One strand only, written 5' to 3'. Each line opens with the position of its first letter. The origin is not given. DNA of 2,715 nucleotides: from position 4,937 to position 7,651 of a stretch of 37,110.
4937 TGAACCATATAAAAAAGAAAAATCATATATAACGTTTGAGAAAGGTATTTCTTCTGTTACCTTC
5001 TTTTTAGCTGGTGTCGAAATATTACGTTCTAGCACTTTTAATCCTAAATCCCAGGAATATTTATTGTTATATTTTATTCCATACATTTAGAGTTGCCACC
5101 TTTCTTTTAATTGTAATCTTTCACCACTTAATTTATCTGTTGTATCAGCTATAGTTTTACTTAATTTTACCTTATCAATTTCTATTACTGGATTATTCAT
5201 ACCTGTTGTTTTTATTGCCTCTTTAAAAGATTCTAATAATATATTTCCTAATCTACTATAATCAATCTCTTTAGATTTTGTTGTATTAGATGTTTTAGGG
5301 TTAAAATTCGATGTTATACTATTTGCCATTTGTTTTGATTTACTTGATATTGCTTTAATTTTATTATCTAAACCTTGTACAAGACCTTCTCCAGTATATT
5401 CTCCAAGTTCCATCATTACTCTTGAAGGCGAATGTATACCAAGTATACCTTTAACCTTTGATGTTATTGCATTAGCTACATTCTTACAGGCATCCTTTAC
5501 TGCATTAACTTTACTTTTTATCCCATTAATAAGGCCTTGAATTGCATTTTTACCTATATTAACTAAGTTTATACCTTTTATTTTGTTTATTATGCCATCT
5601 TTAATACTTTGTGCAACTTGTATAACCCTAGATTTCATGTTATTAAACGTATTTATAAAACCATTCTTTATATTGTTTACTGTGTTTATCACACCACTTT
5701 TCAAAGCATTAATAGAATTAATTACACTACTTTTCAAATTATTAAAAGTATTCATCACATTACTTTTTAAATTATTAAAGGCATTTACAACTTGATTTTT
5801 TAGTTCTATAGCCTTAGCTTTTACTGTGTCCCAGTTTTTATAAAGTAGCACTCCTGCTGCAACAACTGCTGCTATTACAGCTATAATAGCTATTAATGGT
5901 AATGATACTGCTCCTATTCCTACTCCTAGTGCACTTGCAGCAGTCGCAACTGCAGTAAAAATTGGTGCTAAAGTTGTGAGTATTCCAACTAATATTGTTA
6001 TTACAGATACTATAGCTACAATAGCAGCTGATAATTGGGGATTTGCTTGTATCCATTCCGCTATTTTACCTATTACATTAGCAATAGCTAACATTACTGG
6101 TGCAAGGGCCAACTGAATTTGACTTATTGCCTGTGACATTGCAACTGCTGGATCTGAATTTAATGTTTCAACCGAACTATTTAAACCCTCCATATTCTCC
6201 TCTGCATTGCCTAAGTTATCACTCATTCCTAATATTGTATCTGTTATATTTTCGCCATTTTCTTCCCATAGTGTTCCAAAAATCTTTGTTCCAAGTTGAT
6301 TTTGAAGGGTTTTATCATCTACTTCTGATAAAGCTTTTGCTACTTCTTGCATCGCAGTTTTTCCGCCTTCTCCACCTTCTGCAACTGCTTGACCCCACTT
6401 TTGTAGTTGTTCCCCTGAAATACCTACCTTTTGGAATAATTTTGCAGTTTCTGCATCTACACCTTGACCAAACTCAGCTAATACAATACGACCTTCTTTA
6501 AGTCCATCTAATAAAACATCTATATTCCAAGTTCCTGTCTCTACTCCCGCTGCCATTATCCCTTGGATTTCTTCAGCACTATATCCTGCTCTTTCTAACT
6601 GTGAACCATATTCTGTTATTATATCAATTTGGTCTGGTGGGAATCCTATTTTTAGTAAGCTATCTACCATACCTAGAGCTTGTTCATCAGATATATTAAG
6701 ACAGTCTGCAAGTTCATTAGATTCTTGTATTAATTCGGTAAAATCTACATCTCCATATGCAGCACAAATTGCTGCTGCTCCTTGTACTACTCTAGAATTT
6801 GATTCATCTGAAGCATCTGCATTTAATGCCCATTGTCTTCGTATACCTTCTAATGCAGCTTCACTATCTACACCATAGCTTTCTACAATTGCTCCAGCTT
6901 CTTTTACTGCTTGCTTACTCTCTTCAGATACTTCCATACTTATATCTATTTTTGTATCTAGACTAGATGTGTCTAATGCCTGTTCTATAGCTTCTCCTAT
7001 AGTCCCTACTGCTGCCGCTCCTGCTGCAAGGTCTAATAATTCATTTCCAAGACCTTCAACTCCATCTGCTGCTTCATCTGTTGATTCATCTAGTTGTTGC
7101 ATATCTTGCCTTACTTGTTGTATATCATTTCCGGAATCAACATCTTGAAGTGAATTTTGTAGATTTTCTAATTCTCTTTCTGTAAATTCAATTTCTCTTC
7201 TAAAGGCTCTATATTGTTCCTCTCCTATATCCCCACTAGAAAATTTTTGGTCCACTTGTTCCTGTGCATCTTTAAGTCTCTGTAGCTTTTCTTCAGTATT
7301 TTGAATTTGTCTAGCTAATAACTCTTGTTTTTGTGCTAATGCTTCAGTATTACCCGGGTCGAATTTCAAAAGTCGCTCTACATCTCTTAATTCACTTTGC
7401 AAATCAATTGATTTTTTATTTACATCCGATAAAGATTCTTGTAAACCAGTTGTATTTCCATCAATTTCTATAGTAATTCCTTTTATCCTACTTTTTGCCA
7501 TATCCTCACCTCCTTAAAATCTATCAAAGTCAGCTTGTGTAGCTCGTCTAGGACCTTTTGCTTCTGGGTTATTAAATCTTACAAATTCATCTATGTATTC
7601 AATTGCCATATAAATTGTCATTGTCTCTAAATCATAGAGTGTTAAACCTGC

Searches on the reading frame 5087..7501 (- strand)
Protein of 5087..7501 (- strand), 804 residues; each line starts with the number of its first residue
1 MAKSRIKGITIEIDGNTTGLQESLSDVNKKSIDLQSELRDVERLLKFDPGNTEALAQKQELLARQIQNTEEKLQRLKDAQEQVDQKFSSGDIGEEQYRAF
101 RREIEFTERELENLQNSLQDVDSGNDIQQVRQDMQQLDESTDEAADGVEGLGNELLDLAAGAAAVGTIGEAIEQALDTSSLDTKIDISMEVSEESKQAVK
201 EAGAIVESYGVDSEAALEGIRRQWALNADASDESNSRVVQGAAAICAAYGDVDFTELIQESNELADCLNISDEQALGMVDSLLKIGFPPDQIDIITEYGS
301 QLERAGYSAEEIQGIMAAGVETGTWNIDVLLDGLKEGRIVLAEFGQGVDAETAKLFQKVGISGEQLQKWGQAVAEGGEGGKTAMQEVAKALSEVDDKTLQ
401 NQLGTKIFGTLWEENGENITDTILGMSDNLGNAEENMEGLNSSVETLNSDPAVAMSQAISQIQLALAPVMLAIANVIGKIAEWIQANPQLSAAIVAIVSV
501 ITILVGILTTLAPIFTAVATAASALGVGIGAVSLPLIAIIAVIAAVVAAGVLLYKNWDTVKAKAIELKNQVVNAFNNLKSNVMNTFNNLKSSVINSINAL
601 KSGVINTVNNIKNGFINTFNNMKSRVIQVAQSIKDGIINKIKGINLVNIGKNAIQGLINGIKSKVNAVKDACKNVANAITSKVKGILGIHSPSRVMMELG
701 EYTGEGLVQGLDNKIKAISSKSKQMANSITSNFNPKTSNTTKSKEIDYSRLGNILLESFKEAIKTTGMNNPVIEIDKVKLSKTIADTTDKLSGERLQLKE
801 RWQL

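Call 15: search_protein_families(library=phrogs, proteins=[window:5087-7501:-], max_evalue=0.001)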
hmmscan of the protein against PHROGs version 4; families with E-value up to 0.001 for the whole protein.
window:5087-7501:- (804 aa): 39 families (the best 25 are shown)
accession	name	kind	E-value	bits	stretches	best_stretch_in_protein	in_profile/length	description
phrog_5755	-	tail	2.8e-142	476.4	2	109-442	187-507/541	tail length tape measure protein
phrog_58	-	tail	5.8e-99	334.1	1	4-757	172-1041/1544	tail length tape measure protein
phrog_1272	-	tail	1.1e-97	329.3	2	4-642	73-759/1606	tail length tape measure protein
phrog_24320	-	tail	5.1e-75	254.2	1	101-326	301-526/526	tail length tape measure protein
phrog_4200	-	tail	9.8e-44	150.9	2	326-576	12-255/732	tail length tape measure protein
phrog_15002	-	unknown function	8.8e-41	141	1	4-146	3-146/183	-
phrog_305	-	tail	1.1e-34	121.2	1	341-799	356-796/1001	tail length tape measure protein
phrog_5218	-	unknown function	2.7e-34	119.6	2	17-552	59-634/1599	-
phrog_28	-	tail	1.2e-31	111.2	1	5-734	4-737/1228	tail length tape measure protein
phrog_991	-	tail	1.8e-31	109.7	1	1-762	59-870/1966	tail length tape measure protein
phrog_5493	-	tail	1.9e-29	103.7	1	454-792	766-1091/1102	tail length tape measure protein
phrog_22829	-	tail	5.6e-28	98.2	1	327-409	2-84/85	tail length tape measure protein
phrog_1204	-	tail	3.2e-25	89.3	1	562-743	1194-1394/1483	tail protein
phrog_1533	-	tail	3e-23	82.4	2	4-156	5-153/1688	tail length tape measure protein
phrog_23464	-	unknown function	3.2e-20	73.3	1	4-264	2-269/539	-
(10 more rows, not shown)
